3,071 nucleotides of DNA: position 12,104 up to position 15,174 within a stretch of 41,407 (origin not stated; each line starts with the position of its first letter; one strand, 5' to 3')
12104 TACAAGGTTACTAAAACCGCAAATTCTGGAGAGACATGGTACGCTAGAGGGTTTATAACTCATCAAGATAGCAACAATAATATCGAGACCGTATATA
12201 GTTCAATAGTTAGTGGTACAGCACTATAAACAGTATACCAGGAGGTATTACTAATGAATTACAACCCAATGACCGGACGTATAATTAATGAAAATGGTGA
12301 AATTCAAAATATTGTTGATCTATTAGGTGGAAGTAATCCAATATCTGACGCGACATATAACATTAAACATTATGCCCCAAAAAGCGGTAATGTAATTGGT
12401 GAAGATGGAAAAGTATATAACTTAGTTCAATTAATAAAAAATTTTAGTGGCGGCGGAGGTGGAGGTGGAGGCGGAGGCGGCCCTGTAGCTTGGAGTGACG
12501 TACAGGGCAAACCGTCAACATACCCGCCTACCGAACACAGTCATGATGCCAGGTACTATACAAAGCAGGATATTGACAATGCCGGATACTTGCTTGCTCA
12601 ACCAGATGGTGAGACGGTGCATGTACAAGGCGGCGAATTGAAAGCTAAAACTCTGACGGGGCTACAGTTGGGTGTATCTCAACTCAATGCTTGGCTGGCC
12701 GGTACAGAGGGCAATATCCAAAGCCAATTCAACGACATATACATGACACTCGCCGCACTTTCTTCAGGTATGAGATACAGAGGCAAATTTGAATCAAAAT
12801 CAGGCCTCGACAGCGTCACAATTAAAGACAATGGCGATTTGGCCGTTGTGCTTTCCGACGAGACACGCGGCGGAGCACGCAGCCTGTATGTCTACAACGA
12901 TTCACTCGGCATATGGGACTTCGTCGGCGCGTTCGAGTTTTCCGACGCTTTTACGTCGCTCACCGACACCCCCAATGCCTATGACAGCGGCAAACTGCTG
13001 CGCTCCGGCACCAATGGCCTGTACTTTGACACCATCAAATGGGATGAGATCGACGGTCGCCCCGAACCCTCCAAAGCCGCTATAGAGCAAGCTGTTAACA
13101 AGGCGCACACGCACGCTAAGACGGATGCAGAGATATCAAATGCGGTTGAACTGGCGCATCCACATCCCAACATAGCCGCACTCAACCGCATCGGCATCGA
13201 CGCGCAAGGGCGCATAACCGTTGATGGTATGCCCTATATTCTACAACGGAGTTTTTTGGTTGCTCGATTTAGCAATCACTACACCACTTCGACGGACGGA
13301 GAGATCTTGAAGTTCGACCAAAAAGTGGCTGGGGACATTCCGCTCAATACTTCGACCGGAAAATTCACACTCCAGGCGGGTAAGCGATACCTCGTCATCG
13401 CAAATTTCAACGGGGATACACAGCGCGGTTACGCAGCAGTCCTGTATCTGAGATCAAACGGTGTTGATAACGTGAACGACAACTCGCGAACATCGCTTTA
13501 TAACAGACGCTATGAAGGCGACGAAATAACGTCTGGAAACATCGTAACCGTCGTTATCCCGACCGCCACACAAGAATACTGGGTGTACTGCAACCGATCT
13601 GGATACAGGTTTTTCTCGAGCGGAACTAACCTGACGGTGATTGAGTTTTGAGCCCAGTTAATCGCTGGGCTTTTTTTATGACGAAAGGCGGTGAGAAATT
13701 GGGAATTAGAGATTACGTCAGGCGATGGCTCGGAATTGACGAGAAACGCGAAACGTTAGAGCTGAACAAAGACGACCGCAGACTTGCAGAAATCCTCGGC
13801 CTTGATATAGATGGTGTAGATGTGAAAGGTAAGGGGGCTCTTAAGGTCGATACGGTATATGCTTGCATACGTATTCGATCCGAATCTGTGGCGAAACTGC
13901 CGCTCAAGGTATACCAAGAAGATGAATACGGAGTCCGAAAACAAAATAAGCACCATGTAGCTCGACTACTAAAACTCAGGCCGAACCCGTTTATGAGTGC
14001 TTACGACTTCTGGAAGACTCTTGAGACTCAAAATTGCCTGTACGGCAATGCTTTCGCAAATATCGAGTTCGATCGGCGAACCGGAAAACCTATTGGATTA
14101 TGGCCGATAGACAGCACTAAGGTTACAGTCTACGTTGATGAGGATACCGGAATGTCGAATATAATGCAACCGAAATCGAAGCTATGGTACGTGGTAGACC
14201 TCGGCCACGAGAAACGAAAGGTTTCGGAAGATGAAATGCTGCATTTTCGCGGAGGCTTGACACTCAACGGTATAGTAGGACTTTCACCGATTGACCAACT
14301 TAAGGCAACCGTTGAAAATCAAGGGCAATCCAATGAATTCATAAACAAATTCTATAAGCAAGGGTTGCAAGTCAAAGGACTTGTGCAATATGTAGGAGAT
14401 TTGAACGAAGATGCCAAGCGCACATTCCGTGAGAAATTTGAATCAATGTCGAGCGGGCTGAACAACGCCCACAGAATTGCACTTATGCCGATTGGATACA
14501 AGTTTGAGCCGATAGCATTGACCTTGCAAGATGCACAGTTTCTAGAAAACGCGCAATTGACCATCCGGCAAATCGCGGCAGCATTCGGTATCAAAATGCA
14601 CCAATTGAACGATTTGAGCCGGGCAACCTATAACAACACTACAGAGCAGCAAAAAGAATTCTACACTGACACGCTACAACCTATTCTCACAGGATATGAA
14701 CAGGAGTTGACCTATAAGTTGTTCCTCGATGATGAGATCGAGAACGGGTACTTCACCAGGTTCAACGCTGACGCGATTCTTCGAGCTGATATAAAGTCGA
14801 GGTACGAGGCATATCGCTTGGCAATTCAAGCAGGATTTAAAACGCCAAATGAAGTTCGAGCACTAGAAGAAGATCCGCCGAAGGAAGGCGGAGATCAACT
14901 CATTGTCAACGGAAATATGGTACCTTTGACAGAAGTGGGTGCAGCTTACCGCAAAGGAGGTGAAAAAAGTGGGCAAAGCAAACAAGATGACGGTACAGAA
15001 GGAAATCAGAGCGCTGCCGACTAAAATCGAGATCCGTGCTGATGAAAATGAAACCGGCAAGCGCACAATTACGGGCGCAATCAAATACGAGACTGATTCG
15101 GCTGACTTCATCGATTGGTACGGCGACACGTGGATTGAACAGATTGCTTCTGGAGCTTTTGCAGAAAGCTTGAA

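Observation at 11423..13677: Two paralogous fibre-like genes and a terminator inserted between TerL and portal, with a sharp compositional mosaic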

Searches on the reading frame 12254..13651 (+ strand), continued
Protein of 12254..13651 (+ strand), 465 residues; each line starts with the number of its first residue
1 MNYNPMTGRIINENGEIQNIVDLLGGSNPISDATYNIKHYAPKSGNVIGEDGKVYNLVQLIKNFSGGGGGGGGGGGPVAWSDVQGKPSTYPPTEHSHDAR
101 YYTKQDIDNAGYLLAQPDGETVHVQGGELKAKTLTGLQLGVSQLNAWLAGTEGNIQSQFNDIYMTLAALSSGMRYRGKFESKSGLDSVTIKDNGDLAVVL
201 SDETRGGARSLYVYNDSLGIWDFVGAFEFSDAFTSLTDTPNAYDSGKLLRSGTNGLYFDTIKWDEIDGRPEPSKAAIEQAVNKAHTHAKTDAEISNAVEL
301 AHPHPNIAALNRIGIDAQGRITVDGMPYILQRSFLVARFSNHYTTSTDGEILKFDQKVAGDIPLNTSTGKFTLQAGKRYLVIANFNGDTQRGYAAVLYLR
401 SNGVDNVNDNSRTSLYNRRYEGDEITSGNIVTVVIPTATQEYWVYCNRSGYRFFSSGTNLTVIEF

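Call 60: find_encoding_contigs(protein=P0011, flank=10000, max_places=2)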
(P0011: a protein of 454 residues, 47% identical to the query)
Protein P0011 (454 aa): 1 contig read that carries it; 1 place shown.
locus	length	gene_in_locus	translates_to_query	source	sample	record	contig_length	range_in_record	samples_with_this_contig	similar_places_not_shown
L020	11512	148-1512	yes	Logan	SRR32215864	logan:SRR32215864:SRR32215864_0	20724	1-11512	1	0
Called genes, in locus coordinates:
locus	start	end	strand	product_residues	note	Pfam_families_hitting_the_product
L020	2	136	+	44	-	?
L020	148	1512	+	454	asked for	-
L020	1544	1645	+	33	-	-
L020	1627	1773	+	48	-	-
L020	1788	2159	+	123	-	PF01844:HNH (weak)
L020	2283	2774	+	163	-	-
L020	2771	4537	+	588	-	PF03354:TerL_ATPase, PF20441:TerL_nuclease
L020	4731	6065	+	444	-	PF04860:Phage_portal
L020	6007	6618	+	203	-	PF04586:Peptidase_S78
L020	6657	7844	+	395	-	PF05065:Phage_capsid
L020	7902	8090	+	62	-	-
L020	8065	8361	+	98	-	PF05135:Phage_connect_1 (weak)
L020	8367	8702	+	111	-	PF05521:Phage_HCP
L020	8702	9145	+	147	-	-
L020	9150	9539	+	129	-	-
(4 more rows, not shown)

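Call 61: find_encoding_contigs(protein=P0042, flank=6000, max_places=2)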
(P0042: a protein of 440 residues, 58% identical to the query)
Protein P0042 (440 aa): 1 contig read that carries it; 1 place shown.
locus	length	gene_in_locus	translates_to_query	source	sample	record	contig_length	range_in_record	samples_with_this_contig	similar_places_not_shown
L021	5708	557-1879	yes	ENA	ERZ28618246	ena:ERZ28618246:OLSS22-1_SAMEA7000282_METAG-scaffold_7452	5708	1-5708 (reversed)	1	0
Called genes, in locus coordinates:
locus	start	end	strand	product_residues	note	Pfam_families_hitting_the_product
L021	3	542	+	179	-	?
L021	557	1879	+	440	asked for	-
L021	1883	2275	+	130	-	PF05105:Phage_holin_4_1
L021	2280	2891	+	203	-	-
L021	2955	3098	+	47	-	-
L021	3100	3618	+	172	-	-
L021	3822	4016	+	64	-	-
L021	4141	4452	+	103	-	PF01520:Amidase_3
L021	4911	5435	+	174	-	PF07963:N_methyl (weak)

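Call 66: search_protein_families(library=pfam, proteins=[P0040, P0042, P0018, P0022], max_evalue=0.01)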
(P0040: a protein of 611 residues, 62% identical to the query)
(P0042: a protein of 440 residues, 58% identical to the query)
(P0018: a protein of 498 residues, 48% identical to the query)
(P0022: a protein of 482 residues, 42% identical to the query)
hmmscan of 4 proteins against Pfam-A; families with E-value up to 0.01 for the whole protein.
P0040 (611 aa): 0 families

P0042 (440 aa): 0 families

P0018 (498 aa): 0 families

P0022 (482 aa): 0 families

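Call 67: search_protein_families(library=phrogs, proteins=[P0040, P0042, P0018, P0002], max_evalue=0.001)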
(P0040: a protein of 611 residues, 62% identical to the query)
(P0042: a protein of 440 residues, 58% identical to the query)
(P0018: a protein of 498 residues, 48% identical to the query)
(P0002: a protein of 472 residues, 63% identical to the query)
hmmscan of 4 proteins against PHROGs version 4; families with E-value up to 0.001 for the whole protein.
P0040 (611 aa): 1 family
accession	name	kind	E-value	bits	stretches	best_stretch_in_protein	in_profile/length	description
phrog_17147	-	unknown function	2.2e-65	222.4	1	85-607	72-601/616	-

P0042 (440 aa): 0 families

P0018 (498 aa): 3 families
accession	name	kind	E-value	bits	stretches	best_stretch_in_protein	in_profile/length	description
phrog_7946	-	unknown function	6.6e-07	30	1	305-353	128-175/186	-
phrog_10485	-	unknown function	1.1e-06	28.3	0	303-354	203-253/788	-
phrog_28169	-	unknown function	1.4e-05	26.4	1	122-153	92-123/160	-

P0002 (472 aa): 2 families
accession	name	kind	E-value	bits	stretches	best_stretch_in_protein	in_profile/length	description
phrog_7946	-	unknown function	7.7e-09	36.3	1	261-289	128-156/186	-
phrog_10485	-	unknown function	4.6e-06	26.2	1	130-217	419-499/788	-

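Call 68: search_dna_similar(query=window:12254-13648:+, collection=phages, mode=protein, max_rows=30, max_evalue=0.001)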
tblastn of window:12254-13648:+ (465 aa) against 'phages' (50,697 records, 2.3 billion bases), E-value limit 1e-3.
No match.

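Call 84: search_protein_families(library=pfam, proteins=[L012:2958-5009:+, L012:5041-7065:+, L012:9325-9771:+, L012:9809-10219:+, L012:10757-12007:+, L012:12007-12861:+, L013:2301-4694:+, L013:6018-7160:+, L013:9393-11027:+, L013:5584-5976:+], max_evalue=0.001)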
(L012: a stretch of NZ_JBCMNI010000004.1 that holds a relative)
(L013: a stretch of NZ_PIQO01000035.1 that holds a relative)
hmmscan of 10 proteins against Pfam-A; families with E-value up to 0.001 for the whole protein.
L012:2958-5009:+ (683 aa): 1 family
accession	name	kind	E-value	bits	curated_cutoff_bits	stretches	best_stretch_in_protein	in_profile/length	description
PF00622.36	SPRY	-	9.3e-15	55.2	26.3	1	40-141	1-109/121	SPRY domain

L012:5041-7065:+ (674 aa): 1 family
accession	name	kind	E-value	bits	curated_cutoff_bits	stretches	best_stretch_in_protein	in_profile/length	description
PF24517.2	CBM96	-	2.4e-19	70.2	26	1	109-271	4-164/164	Carbohydrate-binding module family 96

L012:9325-9771:+ (148 aa): 0 families

L012:9809-10219:+ (136 aa): 0 families

L012:10757-12007:+ (416 aa): 1 family
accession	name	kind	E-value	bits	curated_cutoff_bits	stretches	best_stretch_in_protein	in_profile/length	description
PF23454.1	Zn_ribbon_Brz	-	0.00073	20.5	27.9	0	101-118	41-58/58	Transcriptional regulator Brz zinc beta ribbon domain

L012:12007-12861:+ (284 aa): 3 families
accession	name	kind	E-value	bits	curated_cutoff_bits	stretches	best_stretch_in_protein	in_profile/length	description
PF01551.29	Peptidase_M23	-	2.3e-27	95.4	28.7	1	30-123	2-91/96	Peptidase family M23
PF01471.23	PG_binding_1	-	1.2e-14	54.7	23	1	141-195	2-57/57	Putative peptidoglycan binding domain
PF09374.15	PG_binding_3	-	5.4e-05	23.7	24.6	0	147-172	6-31/76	Predicted Peptidoglycan domain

L013:2301-4694:+ (797 aa): 4 families
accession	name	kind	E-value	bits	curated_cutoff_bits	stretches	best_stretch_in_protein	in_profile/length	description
PF13229.12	Beta_helix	-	4.8e-16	59.2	25.9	2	476-638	1-156/158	Right handed beta helix region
PF12708.12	Pect-lyase_RHGA_epim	-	2.3e-15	57.4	27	1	229-447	2-209/213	Rhamnogalacturonase A/epimerase, pectate lyase-like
PF05048.19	NosD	-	9.8e-06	25.6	23.6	1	435-563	43-170/212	Periplasmic copper-binding protein (NosD)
PF12218.14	End_N_terminal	-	6.7e-05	22.9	26.3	1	236-263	1-28/67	N terminal extension of bacteriophage endosialidase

L013:6018-7160:+ (380 aa): 1 family
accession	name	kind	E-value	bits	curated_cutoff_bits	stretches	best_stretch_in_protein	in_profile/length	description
PF01510.30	Amidase_2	-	3.7e-18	66.6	26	1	26-161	5-130/131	N-acetylmuramoyl-L-alanine amidase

L013:9393-11027:+ (544 aa): 3 families
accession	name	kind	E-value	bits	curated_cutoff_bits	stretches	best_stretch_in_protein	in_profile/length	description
PF07508.19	Recombinase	-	3.2e-23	82.4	21.1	1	192-301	1-101/102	Recombinase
PF00239.26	Resolvase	-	2.4e-14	54.1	23.3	1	19-170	2-145/145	Resolvase, N terminal domain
PF20168.4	PDS5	-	6.5e-07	28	27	1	362-512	511-661/1053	Sister chromatid cohesion protein PDS5 protein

L013:5584-5976:+ (130 aa): 1 family
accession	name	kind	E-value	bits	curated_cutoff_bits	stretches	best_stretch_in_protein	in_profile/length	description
PF06295.17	ZapG-like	-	0.00024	21.6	33.5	1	27-96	2-70/123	Z-ring associated protein G-like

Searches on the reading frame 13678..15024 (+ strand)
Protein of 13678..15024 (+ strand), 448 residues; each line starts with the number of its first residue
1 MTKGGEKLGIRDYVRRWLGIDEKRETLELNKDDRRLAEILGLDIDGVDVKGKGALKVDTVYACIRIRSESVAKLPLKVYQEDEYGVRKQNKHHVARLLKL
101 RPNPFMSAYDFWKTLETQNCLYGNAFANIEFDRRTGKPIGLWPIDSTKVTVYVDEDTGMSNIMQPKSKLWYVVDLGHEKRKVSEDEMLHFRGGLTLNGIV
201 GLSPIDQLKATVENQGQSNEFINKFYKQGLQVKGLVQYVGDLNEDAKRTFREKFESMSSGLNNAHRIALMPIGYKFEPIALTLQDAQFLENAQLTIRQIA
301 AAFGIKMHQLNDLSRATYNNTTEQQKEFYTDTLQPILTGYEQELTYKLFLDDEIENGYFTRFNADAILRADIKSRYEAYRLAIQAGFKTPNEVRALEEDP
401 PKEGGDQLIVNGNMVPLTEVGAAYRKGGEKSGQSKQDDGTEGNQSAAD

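Call 9: search_protein_families(library=pfam, proteins=[window:13678-15024:+], max_evalue=1)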
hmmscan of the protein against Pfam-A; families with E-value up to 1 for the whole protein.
window:13678-15024:+ (448 aa): 1 family
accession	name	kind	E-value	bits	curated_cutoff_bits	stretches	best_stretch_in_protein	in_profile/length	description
PF04860.17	Phage_portal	-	7.4e-104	347.8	39.1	1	59-397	2-320/321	Phage portal protein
